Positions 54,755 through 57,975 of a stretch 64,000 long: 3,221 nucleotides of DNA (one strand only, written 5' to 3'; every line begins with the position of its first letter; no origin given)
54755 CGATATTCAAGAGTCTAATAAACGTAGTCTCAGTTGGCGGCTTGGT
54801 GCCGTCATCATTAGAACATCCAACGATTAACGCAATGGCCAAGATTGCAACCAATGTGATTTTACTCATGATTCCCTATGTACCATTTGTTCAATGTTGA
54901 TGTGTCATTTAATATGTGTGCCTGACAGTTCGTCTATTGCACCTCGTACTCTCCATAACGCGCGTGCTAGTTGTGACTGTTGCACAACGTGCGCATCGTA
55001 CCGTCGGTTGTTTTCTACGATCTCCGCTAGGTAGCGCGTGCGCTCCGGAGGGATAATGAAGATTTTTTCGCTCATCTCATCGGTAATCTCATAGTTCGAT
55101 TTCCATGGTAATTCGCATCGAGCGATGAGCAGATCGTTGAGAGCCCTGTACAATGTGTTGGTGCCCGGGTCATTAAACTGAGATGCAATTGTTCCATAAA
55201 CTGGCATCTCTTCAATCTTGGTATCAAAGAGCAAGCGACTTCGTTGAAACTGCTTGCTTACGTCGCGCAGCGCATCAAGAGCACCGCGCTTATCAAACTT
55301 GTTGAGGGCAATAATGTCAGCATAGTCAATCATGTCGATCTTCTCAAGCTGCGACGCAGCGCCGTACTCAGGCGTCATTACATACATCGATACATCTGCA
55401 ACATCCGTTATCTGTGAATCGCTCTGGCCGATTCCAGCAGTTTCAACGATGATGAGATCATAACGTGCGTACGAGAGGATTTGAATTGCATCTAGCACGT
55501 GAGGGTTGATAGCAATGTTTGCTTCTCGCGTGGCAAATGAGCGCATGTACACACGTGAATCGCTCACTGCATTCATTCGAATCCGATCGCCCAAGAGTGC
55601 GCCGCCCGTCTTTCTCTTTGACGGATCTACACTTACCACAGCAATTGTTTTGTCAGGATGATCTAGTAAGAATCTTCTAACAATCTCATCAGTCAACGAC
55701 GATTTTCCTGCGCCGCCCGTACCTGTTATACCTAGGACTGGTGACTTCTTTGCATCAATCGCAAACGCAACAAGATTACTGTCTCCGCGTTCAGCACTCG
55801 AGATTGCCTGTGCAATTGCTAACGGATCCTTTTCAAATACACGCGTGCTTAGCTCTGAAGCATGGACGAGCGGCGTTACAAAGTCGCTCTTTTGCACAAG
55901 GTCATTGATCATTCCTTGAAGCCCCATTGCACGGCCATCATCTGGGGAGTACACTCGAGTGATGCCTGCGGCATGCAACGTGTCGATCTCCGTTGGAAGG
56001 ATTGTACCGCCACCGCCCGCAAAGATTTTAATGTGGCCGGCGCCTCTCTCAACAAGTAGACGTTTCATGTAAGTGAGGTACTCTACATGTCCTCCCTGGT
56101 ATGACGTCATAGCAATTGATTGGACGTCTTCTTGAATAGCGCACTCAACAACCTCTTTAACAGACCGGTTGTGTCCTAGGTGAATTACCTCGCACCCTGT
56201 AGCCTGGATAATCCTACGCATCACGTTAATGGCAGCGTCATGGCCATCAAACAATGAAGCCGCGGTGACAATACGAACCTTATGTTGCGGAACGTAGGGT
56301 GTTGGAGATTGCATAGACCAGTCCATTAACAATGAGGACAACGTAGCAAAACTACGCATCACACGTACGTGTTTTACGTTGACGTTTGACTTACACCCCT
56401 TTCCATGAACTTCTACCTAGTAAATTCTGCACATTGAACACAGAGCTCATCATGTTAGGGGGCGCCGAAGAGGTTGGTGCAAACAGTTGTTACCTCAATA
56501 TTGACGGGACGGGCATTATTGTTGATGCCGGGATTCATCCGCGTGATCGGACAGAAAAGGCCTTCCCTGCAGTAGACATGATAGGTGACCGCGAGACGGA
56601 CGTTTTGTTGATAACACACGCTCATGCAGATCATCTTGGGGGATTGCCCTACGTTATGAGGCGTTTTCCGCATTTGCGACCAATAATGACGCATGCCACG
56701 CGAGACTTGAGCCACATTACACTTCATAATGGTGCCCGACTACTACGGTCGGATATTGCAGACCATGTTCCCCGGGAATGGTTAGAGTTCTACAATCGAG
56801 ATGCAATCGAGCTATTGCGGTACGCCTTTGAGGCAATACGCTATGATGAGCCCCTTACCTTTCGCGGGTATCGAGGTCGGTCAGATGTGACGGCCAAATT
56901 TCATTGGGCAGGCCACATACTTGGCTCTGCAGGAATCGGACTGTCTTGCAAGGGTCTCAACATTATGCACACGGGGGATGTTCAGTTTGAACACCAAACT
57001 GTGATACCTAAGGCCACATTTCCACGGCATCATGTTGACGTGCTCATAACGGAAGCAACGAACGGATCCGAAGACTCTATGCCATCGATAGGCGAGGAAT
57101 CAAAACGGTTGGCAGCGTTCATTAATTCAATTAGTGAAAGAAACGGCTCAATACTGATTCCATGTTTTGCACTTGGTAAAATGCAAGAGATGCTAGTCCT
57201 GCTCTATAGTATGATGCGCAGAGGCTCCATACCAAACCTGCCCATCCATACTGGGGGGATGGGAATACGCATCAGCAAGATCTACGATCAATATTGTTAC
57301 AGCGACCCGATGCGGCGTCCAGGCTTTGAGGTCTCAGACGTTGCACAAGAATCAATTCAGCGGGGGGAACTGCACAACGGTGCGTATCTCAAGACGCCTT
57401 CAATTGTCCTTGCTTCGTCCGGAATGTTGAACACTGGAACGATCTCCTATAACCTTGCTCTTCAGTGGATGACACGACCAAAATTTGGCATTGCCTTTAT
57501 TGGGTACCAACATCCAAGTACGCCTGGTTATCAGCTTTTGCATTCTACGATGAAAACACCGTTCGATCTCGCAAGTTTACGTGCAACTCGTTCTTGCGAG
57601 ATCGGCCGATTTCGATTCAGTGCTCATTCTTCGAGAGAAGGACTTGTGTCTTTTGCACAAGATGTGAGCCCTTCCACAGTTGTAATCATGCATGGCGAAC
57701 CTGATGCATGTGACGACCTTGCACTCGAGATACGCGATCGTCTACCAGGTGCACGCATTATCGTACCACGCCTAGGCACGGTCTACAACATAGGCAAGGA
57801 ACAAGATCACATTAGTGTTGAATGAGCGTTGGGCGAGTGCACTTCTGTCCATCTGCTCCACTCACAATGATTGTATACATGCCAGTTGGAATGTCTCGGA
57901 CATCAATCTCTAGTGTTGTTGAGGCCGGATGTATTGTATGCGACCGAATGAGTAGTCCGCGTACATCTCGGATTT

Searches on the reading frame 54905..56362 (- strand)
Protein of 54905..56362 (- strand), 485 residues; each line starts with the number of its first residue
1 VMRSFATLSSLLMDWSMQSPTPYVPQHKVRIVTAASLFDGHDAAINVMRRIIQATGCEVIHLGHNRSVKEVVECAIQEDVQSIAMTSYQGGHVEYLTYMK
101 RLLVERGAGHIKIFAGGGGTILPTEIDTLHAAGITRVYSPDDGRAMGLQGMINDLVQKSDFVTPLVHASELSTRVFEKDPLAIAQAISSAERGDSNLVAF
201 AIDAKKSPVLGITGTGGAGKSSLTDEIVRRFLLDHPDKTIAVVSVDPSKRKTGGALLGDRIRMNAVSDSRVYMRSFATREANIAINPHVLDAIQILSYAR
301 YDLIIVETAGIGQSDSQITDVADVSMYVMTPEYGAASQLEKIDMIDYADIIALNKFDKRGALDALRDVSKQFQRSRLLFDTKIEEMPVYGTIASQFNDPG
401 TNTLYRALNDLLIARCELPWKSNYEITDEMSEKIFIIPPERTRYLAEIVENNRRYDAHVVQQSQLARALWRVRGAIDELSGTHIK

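Call 50: search_protein_families(library=pfam, proteins=[window:54905-56362:-], max_evalue=0.00001)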
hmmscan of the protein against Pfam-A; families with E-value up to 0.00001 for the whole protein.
window:54905-56362:- (485 aa): 3 families
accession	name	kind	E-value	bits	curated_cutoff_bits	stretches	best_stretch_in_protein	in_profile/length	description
PF03308.22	MeaB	-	2.4e-37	128.9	23.1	1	200-370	26-197/273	Methylmalonyl Co-A mutase-associated GTPase MeaB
PF02310.24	B12-binding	-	1.6e-12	47.7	32.1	1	30-126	2-98/121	B12 binding domain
PF02492.25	cobW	-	6.1e-07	29.6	20.7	1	208-374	1-171/180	CobW/HypB/UreG, nucleotide-binding domain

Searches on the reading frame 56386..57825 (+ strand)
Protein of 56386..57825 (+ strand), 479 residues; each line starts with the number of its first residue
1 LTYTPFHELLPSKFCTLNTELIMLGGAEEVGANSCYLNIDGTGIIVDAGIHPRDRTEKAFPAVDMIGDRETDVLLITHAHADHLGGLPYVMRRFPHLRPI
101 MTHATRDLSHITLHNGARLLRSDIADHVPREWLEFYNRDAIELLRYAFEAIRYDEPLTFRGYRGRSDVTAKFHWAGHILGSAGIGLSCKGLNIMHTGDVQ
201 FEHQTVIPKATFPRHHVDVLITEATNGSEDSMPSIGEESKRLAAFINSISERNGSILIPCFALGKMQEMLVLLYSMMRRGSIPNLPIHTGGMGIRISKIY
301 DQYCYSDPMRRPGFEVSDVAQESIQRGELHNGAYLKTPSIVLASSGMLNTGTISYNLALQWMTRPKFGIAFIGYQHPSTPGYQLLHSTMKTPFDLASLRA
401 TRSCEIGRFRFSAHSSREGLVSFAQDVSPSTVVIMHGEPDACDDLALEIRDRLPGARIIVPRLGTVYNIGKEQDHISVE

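Call 50: search_protein_families(library=pfam, proteins=[window:56386-57825:+], max_evalue=0.00001)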
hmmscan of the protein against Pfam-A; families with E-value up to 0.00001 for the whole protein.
window:56386-57825:+ (479 aa): 5 families
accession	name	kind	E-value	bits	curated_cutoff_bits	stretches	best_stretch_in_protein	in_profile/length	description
PF10996.14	Beta-Casp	-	9.8e-18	65.3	27.7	1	266-384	1-120/120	Beta-Casp domain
PF07521.17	RMMBL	-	4.1e-12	46.3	21.6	1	402-461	4-63/63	Zn-dependent metallo-hydrolase RNA specificity domain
PF00753.33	Lactamase_B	-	4e-10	40.4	22.7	1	32-219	6-174/196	Metallo-beta-lactamase superfamily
PF12706.13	Lactamase_B_2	-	2.8e-06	27.5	27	0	44-225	3-165/200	Beta-lactamase superfamily domain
PF16661.11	Lactamase_B_6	-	6.5e-06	26.1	27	1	37-196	2-159/193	Metallo-beta-lactamase superfamily domain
